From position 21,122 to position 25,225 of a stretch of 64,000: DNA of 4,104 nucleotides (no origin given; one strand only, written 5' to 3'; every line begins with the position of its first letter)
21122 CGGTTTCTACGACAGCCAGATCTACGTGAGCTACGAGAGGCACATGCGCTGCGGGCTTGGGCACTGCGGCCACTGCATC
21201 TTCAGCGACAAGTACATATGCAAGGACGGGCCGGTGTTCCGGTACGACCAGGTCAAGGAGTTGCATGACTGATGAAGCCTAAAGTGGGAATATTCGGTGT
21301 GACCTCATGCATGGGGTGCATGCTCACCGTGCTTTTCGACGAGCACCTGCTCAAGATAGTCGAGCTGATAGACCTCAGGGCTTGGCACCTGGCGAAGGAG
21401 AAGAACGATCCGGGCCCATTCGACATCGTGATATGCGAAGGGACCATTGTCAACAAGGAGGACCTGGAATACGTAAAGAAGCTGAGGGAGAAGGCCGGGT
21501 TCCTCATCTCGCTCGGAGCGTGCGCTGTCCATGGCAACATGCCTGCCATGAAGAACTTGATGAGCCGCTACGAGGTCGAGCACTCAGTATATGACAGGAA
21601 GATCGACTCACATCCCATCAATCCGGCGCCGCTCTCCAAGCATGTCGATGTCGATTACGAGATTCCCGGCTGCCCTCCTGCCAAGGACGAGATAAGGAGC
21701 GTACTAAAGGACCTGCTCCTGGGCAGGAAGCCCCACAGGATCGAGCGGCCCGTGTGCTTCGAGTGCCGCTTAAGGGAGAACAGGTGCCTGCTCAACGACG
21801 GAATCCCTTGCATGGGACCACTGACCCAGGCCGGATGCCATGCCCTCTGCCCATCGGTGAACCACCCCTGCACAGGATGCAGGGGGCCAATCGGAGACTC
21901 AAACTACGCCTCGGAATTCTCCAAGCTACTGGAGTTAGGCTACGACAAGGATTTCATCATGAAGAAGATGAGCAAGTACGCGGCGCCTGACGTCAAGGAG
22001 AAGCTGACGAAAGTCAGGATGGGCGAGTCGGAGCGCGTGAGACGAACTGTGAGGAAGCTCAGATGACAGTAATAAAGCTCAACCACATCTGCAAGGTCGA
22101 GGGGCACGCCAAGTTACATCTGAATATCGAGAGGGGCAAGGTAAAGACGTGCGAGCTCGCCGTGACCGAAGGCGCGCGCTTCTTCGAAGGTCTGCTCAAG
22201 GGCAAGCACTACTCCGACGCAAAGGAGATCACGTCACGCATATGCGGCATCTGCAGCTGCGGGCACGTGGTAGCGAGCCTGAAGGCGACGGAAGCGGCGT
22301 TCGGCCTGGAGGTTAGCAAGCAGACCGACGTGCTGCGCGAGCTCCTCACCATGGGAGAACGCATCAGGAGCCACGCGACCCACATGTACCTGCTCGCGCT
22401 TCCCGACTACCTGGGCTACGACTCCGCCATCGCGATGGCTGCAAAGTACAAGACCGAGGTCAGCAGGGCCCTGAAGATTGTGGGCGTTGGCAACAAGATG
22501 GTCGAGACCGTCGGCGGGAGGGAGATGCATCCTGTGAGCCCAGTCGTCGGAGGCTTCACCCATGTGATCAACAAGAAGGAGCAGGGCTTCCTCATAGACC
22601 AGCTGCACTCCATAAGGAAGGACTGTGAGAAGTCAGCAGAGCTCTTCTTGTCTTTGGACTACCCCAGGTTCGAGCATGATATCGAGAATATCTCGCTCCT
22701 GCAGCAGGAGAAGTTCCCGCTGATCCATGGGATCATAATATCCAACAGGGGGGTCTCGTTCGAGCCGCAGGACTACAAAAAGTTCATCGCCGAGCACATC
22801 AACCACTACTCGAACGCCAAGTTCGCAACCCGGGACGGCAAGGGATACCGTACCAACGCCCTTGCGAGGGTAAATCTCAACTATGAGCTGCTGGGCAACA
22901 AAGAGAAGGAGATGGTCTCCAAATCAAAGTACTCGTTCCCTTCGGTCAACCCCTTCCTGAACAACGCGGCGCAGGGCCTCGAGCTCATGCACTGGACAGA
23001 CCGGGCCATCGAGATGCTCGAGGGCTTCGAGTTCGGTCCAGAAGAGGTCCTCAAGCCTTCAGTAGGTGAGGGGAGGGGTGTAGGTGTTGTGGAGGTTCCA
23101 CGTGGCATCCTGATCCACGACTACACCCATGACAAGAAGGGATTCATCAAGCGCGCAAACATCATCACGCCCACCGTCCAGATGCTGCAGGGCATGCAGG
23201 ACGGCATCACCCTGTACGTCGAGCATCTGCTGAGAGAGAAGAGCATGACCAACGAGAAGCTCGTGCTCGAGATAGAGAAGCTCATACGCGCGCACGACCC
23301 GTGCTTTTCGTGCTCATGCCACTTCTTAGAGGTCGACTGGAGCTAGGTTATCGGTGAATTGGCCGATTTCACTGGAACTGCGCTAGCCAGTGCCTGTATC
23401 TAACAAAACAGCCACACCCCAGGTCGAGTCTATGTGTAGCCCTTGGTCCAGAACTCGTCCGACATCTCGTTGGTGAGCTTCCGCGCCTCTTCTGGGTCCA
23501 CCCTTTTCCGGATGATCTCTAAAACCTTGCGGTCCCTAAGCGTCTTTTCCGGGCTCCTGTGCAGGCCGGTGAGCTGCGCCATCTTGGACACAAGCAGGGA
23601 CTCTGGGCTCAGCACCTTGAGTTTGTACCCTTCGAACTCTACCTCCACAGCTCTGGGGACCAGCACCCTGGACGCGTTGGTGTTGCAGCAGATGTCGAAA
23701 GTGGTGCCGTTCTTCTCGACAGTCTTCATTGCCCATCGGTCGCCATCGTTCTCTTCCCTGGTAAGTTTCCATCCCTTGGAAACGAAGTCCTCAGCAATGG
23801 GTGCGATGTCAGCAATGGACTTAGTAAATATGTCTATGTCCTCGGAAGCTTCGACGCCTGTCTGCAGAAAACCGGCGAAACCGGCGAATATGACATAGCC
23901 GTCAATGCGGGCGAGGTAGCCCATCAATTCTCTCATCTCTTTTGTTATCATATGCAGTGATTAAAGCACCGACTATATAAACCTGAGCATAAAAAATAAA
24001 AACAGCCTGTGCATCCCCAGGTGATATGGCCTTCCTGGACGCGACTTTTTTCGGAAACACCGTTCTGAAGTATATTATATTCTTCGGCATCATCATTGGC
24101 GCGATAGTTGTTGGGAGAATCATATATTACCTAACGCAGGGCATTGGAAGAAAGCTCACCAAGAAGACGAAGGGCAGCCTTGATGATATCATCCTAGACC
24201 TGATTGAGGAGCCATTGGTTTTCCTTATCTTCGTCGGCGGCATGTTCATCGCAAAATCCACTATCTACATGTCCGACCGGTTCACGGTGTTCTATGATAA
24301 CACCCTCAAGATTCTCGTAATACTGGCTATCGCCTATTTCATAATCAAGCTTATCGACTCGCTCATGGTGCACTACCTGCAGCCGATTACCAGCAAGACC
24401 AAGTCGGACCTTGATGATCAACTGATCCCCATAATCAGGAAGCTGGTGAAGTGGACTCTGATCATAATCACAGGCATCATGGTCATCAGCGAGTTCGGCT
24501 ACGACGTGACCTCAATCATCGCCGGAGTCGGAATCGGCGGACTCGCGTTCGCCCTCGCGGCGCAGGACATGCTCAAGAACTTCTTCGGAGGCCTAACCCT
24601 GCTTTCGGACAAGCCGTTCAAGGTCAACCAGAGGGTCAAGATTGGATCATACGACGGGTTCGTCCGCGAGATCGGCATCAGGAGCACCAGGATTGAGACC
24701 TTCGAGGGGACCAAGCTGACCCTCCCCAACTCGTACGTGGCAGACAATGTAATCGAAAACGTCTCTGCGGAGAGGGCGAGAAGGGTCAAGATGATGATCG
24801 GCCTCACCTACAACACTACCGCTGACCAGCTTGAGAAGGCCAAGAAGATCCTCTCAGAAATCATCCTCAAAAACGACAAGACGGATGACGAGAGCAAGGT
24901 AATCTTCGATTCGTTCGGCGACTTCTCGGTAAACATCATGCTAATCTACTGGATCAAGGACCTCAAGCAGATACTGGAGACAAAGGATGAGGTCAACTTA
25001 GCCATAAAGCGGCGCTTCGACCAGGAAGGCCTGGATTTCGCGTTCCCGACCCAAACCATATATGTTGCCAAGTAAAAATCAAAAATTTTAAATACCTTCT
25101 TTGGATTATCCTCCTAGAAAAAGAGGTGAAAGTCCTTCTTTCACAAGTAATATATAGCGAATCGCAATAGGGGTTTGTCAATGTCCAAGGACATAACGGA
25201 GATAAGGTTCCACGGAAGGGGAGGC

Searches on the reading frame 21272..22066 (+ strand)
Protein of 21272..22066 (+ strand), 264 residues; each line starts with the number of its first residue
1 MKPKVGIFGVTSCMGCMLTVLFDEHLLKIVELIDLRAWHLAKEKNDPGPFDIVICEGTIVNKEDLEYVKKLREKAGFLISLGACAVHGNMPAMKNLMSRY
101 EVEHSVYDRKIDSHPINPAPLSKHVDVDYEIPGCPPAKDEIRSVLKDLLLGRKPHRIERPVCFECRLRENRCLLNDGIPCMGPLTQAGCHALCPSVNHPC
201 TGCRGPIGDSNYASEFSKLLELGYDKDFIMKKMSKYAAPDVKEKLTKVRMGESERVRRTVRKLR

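Call 40: search_protein_families(library=pfam, proteins=[window:21272-22066:+], max_evalue=0.000001)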
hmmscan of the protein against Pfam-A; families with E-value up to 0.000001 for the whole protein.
window:21272-22066:+ (264 aa): 1 family
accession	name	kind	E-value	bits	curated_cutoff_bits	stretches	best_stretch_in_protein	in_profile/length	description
PF01058.29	Oxidored_q6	-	1.1e-23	83.7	27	1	13-147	1-127/128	NADH ubiquinone oxidoreductase, 20 Kd subunit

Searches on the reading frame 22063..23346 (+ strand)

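Call 40: search_protein_families(library=pfam, proteins=[window:22063-23346:+], max_evalue=0.000001)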
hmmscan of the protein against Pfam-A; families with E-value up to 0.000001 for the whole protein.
window:22063-23346:+ (427 aa): 1 family
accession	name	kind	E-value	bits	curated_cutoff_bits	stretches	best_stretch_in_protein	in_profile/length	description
PF00374.24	NiFeSe_Hases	-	5.2e-33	115.2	25.8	2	39-128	1-90/508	Nickel-dependent hydrogenase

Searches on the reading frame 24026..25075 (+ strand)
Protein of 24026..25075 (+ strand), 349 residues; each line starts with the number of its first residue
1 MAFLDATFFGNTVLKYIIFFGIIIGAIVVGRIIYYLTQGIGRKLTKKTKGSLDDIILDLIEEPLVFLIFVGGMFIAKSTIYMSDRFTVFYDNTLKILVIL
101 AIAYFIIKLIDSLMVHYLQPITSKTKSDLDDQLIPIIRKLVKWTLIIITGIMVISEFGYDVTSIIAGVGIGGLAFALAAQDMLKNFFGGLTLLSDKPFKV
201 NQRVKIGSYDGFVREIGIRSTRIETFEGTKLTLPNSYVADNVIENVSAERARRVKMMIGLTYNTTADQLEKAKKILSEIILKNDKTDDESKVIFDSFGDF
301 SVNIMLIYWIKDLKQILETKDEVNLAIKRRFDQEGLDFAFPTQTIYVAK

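Call 40: search_protein_families(library=pfam, proteins=[window:24026-25075:+], max_evalue=0.000001)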
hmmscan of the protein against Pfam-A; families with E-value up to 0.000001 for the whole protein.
window:24026-25075:+ (349 aa): 3 families
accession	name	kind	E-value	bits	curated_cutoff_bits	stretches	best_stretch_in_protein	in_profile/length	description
PF00924.24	MS_channel_2nd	-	2.2e-19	69.8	20.2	1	181-247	1-67/68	Mechanosensitive ion channel, beta-domain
PF21082.3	MS_channel_3rd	-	4.1e-16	59.6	21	1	254-338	1-88/88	Mechanosensitive ion channel MscS, C-terminal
PF21088.3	MS_channel_1st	-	7.5e-10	39.1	23.1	1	139-180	1-42/42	Mechanosensitive ion channel, transmembrane helices 2/3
